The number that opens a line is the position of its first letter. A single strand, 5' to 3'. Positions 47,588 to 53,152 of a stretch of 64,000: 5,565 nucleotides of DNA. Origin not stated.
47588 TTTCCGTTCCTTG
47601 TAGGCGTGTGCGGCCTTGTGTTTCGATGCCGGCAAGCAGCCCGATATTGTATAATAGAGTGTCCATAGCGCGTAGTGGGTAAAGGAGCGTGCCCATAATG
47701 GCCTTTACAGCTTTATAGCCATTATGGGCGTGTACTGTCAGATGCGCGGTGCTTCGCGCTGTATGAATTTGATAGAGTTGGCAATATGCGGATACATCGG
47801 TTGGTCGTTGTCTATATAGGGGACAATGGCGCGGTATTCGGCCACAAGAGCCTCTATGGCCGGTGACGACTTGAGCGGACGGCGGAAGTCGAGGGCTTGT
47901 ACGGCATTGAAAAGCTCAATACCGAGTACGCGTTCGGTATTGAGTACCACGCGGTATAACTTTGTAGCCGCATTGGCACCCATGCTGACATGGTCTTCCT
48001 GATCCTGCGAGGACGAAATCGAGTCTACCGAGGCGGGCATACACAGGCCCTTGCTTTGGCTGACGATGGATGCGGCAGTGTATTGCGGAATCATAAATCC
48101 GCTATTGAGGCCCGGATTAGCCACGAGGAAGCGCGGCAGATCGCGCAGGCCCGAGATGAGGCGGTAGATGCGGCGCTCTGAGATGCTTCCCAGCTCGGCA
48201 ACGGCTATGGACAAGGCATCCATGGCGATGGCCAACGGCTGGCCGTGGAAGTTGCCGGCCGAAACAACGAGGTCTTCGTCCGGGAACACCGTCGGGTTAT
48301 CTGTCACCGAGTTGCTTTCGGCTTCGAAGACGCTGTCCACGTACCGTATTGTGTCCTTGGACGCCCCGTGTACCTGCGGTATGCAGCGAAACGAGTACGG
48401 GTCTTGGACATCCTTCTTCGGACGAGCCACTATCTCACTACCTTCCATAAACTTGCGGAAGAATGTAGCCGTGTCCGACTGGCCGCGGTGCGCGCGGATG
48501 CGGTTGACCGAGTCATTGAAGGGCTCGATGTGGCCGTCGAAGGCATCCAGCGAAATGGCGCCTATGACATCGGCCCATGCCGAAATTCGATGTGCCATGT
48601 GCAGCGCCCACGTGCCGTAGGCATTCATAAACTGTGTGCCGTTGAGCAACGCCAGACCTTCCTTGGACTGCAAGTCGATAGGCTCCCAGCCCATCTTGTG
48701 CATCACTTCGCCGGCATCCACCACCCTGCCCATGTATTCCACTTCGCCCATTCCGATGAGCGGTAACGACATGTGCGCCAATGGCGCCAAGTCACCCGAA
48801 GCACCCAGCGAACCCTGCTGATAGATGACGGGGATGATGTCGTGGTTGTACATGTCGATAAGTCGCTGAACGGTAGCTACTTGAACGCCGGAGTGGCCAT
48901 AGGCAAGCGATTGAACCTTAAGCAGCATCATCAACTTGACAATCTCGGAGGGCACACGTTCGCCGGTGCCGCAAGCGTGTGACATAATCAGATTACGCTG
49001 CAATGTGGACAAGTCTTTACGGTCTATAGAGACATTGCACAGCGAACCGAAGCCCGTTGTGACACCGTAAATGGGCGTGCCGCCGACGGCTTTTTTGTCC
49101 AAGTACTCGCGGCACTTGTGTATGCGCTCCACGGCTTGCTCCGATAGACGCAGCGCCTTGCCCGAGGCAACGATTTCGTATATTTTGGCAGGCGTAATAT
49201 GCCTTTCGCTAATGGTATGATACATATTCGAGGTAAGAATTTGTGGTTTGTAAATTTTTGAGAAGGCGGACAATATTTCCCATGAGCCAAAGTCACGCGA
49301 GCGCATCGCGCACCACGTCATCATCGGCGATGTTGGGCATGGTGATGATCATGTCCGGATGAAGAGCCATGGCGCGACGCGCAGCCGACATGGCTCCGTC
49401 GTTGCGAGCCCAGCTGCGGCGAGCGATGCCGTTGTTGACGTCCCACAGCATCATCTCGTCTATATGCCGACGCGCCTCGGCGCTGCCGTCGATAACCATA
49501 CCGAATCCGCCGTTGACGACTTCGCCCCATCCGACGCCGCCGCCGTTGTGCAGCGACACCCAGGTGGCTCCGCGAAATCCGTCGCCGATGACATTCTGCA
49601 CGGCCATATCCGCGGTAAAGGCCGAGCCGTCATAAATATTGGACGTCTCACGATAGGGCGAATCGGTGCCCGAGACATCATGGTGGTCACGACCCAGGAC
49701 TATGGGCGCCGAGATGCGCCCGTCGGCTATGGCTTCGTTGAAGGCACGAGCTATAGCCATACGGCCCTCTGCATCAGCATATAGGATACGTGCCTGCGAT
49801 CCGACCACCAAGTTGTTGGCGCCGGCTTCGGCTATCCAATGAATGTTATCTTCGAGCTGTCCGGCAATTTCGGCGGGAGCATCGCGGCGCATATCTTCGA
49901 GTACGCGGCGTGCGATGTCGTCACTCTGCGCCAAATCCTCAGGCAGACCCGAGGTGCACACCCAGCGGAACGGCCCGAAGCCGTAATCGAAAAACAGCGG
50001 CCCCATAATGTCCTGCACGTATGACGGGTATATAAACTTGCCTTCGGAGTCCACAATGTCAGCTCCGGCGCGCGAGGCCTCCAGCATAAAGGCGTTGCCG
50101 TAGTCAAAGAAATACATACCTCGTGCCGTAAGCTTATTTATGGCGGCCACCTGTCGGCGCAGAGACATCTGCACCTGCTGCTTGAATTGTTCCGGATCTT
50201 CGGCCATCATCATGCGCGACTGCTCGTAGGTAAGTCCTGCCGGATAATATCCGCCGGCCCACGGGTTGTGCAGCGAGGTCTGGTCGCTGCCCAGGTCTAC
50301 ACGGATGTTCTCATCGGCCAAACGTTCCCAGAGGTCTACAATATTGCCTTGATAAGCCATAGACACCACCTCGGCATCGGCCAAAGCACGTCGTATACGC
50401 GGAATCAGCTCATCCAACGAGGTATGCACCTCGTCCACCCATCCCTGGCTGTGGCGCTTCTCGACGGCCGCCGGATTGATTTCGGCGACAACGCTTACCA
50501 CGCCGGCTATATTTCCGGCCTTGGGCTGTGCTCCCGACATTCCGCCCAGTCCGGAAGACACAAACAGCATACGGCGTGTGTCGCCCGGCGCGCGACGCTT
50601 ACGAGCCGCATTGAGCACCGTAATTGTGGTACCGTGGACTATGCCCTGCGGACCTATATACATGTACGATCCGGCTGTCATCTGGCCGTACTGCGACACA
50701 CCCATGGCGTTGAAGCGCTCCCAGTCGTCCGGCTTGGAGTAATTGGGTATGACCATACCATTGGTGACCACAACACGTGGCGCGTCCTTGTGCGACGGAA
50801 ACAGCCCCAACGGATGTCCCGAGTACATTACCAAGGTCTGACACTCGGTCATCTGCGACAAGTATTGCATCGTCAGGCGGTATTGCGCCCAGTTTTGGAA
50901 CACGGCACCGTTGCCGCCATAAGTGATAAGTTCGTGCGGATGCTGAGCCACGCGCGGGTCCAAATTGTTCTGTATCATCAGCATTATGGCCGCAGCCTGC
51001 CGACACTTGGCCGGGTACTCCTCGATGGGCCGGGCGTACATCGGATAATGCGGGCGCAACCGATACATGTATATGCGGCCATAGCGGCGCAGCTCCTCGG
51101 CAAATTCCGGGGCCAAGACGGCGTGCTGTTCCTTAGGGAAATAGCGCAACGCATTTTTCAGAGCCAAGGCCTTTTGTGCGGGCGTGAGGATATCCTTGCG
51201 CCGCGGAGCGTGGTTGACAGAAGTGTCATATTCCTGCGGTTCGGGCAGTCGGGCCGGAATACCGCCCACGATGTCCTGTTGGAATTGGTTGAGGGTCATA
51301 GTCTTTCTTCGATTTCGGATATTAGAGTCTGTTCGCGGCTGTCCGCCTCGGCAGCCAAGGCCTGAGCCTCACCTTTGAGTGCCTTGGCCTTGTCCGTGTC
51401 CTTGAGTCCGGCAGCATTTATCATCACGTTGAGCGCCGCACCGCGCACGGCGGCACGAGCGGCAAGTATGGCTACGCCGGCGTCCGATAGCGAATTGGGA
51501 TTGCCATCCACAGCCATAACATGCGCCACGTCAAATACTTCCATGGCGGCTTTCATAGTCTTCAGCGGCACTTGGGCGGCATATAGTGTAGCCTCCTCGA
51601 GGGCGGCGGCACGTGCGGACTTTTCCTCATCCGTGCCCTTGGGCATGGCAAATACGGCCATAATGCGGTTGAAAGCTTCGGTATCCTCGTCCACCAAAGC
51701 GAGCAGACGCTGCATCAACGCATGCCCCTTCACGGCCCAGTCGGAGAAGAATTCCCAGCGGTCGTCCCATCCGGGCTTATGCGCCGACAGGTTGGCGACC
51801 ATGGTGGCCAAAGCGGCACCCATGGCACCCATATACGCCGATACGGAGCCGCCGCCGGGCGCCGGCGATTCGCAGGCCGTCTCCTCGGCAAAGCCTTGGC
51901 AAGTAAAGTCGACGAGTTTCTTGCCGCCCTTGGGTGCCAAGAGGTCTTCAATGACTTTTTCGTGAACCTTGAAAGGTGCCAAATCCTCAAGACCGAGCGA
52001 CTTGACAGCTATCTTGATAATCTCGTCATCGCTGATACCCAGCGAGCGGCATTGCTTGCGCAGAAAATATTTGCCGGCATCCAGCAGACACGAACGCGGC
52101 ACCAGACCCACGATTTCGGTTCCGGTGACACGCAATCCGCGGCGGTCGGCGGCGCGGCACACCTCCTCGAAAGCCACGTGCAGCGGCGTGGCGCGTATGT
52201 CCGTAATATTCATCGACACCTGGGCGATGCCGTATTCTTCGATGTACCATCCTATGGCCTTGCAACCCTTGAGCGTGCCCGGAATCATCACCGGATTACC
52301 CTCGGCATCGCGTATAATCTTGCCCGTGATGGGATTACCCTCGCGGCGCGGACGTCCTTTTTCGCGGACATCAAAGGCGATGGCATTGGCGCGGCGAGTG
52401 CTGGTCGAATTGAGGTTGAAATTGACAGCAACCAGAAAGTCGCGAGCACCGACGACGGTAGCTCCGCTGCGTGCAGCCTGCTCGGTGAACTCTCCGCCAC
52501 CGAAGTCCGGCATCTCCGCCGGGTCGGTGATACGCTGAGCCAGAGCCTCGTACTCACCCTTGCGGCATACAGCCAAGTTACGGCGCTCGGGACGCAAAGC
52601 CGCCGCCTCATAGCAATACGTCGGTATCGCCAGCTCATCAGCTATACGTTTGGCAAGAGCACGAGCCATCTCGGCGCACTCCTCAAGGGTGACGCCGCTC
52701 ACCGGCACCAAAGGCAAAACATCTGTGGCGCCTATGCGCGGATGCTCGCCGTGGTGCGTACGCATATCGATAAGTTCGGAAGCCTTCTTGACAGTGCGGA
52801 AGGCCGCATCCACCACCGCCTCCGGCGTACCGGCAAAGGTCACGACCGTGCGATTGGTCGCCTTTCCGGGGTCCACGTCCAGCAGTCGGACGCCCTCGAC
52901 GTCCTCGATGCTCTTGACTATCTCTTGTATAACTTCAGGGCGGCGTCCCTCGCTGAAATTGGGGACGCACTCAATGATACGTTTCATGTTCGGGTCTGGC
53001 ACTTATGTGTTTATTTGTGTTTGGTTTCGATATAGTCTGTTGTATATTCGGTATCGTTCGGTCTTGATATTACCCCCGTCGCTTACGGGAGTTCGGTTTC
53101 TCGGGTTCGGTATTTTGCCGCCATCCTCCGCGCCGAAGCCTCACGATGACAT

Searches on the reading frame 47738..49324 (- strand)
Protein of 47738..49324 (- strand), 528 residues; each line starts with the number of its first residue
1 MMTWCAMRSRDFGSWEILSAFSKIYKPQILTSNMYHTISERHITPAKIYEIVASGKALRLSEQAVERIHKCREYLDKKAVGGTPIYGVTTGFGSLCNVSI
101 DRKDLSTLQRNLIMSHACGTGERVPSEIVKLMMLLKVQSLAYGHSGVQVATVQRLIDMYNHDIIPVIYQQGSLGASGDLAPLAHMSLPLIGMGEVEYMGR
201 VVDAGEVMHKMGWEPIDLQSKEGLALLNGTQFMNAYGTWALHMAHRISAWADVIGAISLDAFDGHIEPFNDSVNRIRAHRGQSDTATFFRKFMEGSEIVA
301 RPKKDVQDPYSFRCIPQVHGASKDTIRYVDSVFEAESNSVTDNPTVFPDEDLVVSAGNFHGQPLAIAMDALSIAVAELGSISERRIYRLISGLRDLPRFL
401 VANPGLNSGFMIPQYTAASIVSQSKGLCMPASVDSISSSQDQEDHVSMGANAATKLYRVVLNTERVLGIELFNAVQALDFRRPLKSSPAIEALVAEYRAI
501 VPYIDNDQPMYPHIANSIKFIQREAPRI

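Call 29: search_protein_families(library=pfam, proteins=[window:47738-49324:-], max_evalue=0.001)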
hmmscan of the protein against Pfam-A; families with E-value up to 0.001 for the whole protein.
window:47738-49324:- (528 aa): 1 family
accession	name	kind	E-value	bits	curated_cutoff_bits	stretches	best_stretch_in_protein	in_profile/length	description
PF00221.24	Lyase_aromatic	-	5e-192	639.1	27.3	1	44-498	2-465/466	Aromatic amino acid lyase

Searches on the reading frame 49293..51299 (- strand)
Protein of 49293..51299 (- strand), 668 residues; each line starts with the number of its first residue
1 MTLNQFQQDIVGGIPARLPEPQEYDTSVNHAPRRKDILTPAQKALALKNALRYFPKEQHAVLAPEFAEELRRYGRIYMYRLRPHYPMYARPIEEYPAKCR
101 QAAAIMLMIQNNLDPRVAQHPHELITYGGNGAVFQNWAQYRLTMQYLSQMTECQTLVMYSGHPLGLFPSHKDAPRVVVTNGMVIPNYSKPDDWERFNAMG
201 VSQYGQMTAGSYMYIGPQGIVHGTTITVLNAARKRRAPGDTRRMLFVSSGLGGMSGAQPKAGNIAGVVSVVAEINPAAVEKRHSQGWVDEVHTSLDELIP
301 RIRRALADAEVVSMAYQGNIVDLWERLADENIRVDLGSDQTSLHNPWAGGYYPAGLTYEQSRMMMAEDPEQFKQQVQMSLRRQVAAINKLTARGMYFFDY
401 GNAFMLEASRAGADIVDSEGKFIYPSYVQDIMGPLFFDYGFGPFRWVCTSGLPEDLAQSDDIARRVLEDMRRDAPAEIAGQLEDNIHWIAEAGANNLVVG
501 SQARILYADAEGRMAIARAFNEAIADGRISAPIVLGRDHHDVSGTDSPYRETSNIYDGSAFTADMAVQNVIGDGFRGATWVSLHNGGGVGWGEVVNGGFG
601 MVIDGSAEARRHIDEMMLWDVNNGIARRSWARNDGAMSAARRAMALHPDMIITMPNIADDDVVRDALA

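Call 29: search_protein_families(library=pfam, proteins=[window:49293-51299:-], max_evalue=0.001)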
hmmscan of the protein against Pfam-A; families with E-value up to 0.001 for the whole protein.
window:49293-51299:- (668 aa): 3 families
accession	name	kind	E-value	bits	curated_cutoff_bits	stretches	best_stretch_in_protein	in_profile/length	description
PF17392.7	Urocanase_C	-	1.9e-84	282.4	23.6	1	437-641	3-195/196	Urocanase C-terminal domain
PF01175.24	Urocanase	-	7.1e-83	277.8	23.2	1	216-431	1-209/209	Urocanase Rossmann-like domain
PF17391.7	Urocanase_N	-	4.3e-58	195.1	23.2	1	87-213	1-127/127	Urocanase N-terminal domain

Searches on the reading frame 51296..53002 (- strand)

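Call 29: search_protein_families(library=pfam, proteins=[window:51296-53002:-], max_evalue=0.001)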
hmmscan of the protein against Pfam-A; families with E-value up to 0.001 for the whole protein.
window:51296-53002:- (568 aa): 3 families
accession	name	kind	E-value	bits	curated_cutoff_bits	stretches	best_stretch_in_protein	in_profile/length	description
PF07837.17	FTCD_N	-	5.1e-70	235.2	27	1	9-187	1-176/176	Formiminotransferase domain, N-terminal subdomain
PF04961.17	FTCD_C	-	3.1e-63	213.2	24.5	1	367-547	1-181/182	Formiminotransferase-cyclodeaminase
PF02971.19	FTCD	-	1.4e-59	200.6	24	1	189-352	1-144/145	Formiminotransferase domain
